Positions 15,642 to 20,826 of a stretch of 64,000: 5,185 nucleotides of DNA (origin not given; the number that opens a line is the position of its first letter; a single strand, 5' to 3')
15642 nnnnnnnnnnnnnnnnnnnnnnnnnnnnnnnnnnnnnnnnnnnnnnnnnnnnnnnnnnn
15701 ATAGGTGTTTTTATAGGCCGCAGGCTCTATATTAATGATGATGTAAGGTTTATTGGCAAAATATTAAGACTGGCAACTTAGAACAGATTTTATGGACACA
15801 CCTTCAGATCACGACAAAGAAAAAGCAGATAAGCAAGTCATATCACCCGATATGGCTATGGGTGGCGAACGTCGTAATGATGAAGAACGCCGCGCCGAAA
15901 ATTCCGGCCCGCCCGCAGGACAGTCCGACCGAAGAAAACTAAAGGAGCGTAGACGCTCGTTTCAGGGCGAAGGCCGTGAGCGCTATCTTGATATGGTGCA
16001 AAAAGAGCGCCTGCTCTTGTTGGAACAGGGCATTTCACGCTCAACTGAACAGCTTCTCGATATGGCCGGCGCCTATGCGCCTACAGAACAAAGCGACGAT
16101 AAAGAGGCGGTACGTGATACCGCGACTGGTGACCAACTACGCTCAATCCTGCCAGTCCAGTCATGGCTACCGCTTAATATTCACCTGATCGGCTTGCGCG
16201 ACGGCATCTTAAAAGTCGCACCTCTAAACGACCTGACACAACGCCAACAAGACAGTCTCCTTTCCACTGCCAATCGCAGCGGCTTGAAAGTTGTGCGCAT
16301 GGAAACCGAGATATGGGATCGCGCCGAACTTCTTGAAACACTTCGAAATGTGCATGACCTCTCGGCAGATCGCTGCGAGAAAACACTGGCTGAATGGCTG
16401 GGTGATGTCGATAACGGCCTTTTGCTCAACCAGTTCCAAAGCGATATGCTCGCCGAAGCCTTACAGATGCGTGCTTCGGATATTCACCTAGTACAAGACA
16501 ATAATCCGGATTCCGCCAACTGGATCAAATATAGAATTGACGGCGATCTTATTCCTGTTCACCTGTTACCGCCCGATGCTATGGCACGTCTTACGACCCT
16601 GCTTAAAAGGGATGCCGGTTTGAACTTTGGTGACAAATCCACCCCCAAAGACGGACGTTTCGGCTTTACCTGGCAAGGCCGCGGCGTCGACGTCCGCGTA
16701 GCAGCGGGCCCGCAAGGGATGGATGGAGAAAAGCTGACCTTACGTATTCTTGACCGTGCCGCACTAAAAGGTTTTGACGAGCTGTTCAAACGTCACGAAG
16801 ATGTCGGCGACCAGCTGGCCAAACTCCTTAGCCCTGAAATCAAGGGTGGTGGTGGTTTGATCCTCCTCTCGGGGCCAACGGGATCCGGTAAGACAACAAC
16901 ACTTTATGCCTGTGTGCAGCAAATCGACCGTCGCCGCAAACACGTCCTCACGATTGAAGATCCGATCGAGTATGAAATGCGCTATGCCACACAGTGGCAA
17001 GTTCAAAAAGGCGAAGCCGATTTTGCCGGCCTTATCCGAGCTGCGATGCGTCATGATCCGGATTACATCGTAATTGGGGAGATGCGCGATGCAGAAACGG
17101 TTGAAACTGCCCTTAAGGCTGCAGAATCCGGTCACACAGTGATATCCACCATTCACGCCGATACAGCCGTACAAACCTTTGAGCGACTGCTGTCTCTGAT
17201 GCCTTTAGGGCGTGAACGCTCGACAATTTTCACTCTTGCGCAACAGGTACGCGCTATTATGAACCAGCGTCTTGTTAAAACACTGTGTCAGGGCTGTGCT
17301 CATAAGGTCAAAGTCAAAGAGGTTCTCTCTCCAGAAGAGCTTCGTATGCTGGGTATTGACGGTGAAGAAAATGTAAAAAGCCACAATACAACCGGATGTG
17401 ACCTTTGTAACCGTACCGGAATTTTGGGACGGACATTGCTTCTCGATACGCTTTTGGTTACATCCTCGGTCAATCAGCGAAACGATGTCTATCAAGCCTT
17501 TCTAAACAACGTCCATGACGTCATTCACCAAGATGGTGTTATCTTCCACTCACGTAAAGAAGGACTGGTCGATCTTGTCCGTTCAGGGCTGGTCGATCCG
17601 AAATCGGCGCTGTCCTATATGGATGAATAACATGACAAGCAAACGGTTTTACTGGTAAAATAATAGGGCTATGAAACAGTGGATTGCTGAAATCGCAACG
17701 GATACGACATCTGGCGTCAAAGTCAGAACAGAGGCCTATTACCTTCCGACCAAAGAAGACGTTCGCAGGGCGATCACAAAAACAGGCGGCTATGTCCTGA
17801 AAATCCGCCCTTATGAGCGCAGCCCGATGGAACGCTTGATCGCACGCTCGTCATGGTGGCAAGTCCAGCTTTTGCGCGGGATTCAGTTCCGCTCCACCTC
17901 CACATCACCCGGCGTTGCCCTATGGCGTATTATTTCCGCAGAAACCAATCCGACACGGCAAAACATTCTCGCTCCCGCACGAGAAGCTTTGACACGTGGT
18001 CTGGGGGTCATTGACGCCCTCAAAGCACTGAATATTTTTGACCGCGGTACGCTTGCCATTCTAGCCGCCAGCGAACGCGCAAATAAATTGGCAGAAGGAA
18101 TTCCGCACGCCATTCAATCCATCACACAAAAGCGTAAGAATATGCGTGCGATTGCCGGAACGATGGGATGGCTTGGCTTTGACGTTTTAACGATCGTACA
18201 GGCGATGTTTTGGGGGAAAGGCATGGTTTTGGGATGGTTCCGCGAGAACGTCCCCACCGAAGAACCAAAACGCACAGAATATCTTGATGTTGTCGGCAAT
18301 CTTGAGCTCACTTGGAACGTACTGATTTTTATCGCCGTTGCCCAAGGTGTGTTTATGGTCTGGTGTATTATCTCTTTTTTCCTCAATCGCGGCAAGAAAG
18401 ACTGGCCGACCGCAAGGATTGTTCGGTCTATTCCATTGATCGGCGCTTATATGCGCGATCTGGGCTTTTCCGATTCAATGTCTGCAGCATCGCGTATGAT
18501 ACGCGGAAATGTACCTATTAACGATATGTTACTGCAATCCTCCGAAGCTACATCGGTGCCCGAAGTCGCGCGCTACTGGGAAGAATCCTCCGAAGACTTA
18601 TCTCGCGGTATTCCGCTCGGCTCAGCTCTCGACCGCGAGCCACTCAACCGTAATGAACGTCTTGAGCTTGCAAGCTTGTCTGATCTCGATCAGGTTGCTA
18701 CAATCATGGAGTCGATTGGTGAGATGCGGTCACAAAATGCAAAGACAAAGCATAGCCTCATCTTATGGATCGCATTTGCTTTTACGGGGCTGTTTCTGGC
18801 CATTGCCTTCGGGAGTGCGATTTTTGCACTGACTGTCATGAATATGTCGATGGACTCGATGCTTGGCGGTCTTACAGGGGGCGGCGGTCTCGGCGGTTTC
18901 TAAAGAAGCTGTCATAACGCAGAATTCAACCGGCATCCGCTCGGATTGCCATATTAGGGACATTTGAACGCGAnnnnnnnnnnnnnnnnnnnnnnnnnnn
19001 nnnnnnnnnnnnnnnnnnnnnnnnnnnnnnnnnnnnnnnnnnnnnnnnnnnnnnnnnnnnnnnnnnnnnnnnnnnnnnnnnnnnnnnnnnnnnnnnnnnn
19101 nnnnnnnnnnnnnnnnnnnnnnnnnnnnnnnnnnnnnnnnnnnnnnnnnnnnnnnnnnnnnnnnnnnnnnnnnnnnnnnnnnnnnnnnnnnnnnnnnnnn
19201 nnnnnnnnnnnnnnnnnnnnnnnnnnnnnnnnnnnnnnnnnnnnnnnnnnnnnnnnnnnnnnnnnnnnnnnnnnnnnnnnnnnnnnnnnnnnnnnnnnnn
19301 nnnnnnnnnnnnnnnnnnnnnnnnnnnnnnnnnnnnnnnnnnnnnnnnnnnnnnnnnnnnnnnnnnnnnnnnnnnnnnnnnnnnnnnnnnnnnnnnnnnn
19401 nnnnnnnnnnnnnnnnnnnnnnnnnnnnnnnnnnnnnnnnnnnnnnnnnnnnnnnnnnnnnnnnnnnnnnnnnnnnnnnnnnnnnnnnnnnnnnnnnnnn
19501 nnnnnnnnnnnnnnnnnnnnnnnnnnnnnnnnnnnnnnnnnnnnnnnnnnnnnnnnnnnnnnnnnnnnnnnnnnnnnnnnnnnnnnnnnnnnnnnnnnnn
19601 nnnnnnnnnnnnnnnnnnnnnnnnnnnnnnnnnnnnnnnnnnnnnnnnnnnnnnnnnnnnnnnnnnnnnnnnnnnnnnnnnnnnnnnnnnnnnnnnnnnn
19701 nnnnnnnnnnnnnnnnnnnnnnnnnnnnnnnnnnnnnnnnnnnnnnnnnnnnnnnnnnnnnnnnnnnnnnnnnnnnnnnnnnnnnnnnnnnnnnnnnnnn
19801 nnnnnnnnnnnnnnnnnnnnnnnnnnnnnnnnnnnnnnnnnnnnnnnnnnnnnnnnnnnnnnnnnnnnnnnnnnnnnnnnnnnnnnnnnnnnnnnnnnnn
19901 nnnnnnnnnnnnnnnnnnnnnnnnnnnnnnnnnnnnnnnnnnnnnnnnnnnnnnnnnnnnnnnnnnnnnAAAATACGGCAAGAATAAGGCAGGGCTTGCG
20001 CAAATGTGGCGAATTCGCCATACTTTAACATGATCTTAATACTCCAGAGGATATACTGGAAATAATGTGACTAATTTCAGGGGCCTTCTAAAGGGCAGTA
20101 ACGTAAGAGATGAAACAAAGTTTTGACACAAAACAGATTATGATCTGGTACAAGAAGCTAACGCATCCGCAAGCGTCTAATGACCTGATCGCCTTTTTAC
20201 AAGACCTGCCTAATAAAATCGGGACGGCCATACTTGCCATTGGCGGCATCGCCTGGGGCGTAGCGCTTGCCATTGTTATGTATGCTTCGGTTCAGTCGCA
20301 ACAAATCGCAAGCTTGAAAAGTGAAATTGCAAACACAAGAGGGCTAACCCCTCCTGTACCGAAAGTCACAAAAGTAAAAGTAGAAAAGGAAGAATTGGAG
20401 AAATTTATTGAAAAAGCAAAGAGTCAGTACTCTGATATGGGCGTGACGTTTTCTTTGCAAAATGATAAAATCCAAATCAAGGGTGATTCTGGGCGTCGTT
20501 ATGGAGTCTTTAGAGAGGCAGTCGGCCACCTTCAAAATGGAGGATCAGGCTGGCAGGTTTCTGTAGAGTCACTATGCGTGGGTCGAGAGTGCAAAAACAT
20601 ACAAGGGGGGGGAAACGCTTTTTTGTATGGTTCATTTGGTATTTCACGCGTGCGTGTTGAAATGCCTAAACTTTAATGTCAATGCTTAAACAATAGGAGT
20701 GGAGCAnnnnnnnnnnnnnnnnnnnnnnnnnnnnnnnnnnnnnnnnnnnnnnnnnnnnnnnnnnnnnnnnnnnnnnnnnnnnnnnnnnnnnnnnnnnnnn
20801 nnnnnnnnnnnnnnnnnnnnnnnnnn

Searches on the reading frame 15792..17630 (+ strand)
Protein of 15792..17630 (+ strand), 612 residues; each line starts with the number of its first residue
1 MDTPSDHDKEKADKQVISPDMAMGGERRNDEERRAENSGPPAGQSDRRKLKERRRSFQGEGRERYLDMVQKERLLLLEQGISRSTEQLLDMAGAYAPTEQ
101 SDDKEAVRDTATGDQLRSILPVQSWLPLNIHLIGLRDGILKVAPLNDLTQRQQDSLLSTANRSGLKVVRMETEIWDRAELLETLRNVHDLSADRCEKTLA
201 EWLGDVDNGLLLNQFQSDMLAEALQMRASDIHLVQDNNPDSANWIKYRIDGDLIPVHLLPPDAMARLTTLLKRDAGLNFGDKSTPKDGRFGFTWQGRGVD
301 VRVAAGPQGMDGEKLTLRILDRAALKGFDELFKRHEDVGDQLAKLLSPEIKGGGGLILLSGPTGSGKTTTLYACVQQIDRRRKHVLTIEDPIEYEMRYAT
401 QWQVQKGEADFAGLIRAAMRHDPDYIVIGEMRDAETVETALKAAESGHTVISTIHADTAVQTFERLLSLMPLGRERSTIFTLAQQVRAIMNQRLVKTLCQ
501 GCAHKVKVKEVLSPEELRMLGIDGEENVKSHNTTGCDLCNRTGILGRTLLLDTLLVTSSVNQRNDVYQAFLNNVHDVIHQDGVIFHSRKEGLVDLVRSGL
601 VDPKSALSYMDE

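Call 4: search_protein_families(library=pfam, proteins=[window:15792-17630:+], max_evalue=0.01)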
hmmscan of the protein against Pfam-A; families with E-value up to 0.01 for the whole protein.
window:15792-17630:+ (612 aa): 8 families
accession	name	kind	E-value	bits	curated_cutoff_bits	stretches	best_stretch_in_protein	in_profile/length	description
PF00437.27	T2SSE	-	1.4e-79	267.9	24.9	1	214-562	10-328/370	Type II/IV secretion system protein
PF13191.12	AAA_16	-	1.4e-06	29.3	32.6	1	340-423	10-86/167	AAA ATPase domain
PF25199.1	nSTAND_NTPase5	-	8e-06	26.2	34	1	340-394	26-82/145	Novel STAND NTPase 5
PF13401.12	AAA_22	-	0.00059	20.6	27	1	353-391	4-42/130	AAA domain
PF00004.35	AAA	-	0.0013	19.6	21.2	1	357-431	1-66/131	ATPase family associated with various cellular activities (AAA)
PF13173.12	AAA_14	-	0.0017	18.8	27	1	356-443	4-83/129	AAA domain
PF00265.24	TK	-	0.0027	18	20.6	1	356-494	3-153/176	Thymidine kinase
PF13407.12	Peripla_BP_4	-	0.0034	17.4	35.1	1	336-466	104-226/258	Periplasmic binding protein domain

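Call 5: search_protein_families(library=ncbifam, proteins=[window:15792-17630:+], max_evalue=0.01)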
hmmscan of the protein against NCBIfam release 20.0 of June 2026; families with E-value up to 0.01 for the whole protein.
window:15792-17630:+ (612 aa): 21 families
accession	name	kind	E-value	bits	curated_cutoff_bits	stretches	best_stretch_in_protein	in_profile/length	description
TIGR02533.1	type_II_gspE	equivalog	9.4e-74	248.8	630.25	1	189-562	86-441/486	type II secretion system ATPase GspE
TIGR02538.1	type_IV_pilB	equivalog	1.7e-70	238.2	675.65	1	212-606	181-551/564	type IV-A pilus assembly ATPase PilB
NF007755.0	PRK10436.1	equivalog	4.4e-67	226.7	617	1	169-563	52-415/465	type II secretion system protein GspE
NF053534.1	T4PilAsmATPsTfpB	equivalog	1.4e-63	215.2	850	1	220-583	209-557/584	type IV pilus assembly ATPase TfpB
NF041000.1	ATPase_ComGA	equivalog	1.6e-57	194.5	300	1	218-496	2-266/267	competence type IV pilus ATPase ComGA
TIGR01420.1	pilT_fam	subfamily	1.4e-50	172.5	319.1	1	218-512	4-283/343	PilT/PilU family type 4a pilus ATPase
TIGR02525.1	plasmid_TraJ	equivalog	7.4e-28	97.6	368.3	1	354-498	149-301/372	plasmid transfer ATPase TraJ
TIGR02524.1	dot_icm_DotB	equivalog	2.1e-21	76.5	463.3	1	353-527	133-315/358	Dot/Icm type IV secretion system ATPase DotB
NF058587.1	archaellum_moto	equivalog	1.8e-19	69.9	550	1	357-467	278-394/527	archaellum flagellar ATPase motor FlaI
TIGR02788.1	VirB11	equivalog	3e-19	69.2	249.95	1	357-471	147-267/308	P-type DNA transfer ATPase VirB11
TIGR03819.1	heli_sec_ATPase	hypoth_equivalog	9.6e-19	67.7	373.15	1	255-474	87-305/340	TadA family conjugal transfer-associated ATPase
TIGR02782.1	TrbB_P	equivalog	1.5e-17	63.9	304.55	1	357-472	139-258/303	P-type conjugative transfer ATPase TrbB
NF010425.0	PRK13851.1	equivalog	8.3e-14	51.2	461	1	335-470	145-284/344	type IV secretion system protein VirB11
NF053672.1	bindosome_BasE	exception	1e-13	50.9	1000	1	356-489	272-409/512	bindosome assembly system ATPase subunit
NF010407.0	PRK13833.1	subfamily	2.4e-13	50.2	499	1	357-469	147-262/323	conjugal transfer protein TrbB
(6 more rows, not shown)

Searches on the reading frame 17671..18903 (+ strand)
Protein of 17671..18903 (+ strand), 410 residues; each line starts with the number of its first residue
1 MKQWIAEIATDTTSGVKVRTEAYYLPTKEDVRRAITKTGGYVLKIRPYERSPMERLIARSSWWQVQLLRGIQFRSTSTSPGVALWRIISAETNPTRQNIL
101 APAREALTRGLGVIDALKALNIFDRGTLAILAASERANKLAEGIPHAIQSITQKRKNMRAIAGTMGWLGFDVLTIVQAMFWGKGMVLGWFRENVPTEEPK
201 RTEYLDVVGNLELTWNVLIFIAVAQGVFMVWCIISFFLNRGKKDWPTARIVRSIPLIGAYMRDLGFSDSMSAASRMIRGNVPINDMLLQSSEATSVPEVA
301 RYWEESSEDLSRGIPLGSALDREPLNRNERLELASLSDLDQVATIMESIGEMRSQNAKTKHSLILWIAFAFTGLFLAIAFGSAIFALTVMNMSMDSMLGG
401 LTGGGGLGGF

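Call 4: search_protein_families(library=pfam, proteins=[window:17671-18903:+], max_evalue=0.01)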
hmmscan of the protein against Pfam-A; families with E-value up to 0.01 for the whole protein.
window:17671-18903:+ (410 aa): 1 family
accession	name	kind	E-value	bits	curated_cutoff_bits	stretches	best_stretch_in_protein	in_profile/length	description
PF00482.28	T2SSF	-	6e-07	29.9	25.2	1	274-386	6-121/125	Type II secretion system (T2SS), protein F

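Call 5: search_protein_families(library=ncbifam, proteins=[window:17671-18903:+], max_evalue=0.01)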
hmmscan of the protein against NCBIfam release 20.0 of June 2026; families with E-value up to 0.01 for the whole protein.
window:17671-18903:+ (410 aa): 2 families
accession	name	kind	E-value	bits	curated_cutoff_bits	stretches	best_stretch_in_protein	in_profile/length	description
NF041012.2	T4P_ComGB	equivalog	2.2e-05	24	240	1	94-324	32-259/332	competence type IV pilus assembly protein ComGB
TIGR02120.1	GspF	equivalog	0.0011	18.3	424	1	87-325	89-327/401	type II secretion system inner membrane protein GspF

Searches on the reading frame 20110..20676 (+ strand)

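Call 10: search_protein_families(library=pfam, proteins=[window:20110-20676:+], max_evalue=0.01)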
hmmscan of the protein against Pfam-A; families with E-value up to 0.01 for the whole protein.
window:20110-20676:+ (188 aa): 0 families

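Call 42: search_protein_families(library=pfam, proteins=[window:20110-20676:+], max_evalue=5)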
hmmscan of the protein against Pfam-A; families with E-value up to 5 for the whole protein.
window:20110-20676:+ (188 aa): 4 families
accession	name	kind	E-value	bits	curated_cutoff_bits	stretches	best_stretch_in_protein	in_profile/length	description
PF23494.1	bPH_10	-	0.12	12.2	27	1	21-63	40-83/151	YqeB-like bacterial PH domain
PF12704.14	MacB_PCD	-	0.13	12.9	27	1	41-126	2-93/207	MacB-like periplasmic core domain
PF11808.13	PhoR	-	0.14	13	27.1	1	41-83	20-62/86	Phosphate regulon sensor protein PhoR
PF13219.11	DUF4027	-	0.14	12.7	25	1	30-57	4-31/36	Protein of unknown function (DUF4027)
